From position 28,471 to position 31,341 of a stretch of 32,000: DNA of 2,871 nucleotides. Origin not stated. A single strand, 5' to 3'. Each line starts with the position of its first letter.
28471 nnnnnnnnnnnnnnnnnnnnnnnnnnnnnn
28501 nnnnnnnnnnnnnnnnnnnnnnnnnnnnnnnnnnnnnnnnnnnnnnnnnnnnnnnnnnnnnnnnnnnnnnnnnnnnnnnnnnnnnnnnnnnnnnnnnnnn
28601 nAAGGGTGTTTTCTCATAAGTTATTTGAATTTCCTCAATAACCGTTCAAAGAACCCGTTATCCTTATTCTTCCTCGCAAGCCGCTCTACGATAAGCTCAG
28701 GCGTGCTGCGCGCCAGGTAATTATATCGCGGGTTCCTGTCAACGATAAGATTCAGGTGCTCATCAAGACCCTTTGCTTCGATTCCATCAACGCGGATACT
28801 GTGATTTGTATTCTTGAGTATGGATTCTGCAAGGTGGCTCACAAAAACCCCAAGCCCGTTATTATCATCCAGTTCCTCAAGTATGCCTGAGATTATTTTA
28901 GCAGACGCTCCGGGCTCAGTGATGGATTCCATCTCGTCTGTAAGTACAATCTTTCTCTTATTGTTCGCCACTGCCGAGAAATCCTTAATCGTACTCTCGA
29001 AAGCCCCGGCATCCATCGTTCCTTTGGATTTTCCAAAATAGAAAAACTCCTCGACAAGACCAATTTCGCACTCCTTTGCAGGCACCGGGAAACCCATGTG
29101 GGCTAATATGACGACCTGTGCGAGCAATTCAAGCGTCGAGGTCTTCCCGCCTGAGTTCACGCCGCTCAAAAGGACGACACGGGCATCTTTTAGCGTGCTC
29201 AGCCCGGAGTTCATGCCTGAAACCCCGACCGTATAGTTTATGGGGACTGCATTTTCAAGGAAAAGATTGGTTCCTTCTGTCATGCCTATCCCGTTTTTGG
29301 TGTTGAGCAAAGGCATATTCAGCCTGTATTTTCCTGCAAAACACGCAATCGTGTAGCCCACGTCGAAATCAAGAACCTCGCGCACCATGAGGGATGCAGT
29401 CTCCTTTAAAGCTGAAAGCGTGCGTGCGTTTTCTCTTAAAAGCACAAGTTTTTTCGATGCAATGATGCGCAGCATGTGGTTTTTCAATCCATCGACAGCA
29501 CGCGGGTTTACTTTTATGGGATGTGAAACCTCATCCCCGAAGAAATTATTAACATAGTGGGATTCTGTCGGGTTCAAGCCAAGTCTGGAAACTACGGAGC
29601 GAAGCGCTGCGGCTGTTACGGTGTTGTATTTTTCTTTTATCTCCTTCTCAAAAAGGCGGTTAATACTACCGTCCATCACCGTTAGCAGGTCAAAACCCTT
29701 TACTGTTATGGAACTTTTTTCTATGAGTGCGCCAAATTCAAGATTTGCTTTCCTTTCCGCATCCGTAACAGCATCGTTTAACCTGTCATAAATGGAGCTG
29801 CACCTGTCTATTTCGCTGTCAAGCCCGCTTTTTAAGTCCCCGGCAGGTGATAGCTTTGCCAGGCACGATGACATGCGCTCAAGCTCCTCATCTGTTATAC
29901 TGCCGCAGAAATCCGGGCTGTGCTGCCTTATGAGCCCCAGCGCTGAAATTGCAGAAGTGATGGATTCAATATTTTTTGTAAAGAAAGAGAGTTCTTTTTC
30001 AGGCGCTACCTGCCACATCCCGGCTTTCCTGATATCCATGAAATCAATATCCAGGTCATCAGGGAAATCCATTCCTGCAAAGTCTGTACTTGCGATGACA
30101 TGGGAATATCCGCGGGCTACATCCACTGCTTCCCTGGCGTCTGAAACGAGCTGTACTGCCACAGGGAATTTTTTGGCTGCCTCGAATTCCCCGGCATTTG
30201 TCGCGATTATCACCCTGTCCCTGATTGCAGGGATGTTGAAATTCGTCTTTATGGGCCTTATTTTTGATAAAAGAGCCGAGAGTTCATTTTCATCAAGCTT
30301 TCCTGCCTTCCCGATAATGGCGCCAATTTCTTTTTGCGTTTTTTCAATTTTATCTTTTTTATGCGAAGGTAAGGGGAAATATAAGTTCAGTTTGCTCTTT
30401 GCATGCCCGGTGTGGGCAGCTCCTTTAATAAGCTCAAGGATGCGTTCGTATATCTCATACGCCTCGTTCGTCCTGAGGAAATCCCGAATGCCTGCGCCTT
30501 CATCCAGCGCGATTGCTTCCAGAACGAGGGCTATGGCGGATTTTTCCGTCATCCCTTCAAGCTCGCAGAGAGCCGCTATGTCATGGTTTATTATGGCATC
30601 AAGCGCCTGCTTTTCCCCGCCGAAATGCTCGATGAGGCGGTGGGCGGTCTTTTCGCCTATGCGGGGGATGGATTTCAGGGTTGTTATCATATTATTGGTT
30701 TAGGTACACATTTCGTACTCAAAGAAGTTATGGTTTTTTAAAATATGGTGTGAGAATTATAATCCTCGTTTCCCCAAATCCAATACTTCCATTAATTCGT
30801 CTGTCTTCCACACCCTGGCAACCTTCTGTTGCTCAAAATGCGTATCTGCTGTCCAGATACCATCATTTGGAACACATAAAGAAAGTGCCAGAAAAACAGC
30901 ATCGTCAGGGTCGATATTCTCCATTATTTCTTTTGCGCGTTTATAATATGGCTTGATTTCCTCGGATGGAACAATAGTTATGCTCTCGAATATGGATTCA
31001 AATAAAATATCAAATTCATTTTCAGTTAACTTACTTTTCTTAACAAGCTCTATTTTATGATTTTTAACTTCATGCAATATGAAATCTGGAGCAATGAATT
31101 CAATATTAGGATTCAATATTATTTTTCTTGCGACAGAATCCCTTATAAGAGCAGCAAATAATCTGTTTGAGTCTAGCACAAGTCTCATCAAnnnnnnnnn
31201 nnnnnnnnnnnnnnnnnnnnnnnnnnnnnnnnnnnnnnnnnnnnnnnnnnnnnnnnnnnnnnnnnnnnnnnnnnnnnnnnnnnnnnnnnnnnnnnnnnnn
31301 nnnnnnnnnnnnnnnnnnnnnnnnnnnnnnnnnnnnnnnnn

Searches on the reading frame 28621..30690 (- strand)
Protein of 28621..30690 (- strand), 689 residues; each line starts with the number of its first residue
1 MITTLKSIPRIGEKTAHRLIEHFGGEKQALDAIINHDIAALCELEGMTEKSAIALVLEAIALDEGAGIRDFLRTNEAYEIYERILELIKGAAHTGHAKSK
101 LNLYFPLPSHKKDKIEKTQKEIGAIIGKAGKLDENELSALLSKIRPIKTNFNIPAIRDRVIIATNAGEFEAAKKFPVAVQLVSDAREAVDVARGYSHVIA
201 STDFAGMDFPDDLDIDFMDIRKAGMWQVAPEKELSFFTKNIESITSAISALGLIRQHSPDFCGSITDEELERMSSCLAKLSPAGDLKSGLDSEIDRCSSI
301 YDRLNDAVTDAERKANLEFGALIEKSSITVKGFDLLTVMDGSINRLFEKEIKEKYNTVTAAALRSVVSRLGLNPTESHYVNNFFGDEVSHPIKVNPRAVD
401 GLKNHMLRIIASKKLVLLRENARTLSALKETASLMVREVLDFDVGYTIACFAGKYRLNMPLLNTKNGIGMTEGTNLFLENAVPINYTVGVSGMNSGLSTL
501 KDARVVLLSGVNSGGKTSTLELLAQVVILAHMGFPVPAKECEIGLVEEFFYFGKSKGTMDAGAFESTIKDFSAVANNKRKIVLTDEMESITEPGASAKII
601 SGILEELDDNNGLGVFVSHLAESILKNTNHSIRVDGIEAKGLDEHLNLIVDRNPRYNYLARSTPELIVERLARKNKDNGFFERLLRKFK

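Call 37: search_protein_families(library=pfam, proteins=[window:28621-30690:-], max_evalue=0.00001)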
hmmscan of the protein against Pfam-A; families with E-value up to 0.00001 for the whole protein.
window:28621-30690:- (689 aa): 2 families
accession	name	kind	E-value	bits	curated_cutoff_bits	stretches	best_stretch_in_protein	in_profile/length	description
PF14520.12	HHH_5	-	5.6e-08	33.6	27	1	4-59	3-55/57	Helix-hairpin-helix domain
PF00488.27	MutS_V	-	2.7e-07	31.2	30.2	1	507-629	2-128/188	MutS domain V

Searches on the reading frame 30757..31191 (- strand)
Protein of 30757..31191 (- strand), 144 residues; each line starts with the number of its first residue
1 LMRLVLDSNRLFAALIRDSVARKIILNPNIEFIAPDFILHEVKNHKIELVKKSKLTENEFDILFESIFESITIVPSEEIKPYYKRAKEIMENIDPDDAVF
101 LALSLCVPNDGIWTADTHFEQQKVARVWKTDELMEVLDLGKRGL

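Call 37: search_protein_families(library=pfam, proteins=[window:30757-31191:-], max_evalue=0.00001)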
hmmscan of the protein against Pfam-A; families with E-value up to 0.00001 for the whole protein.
window:30757-31191:- (144 aa): 1 family
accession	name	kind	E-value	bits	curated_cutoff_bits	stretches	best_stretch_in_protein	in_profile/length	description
PF10130.15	PIN_2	-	1.7e-27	96.7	22.4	1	5-134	1-129/133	PIN domain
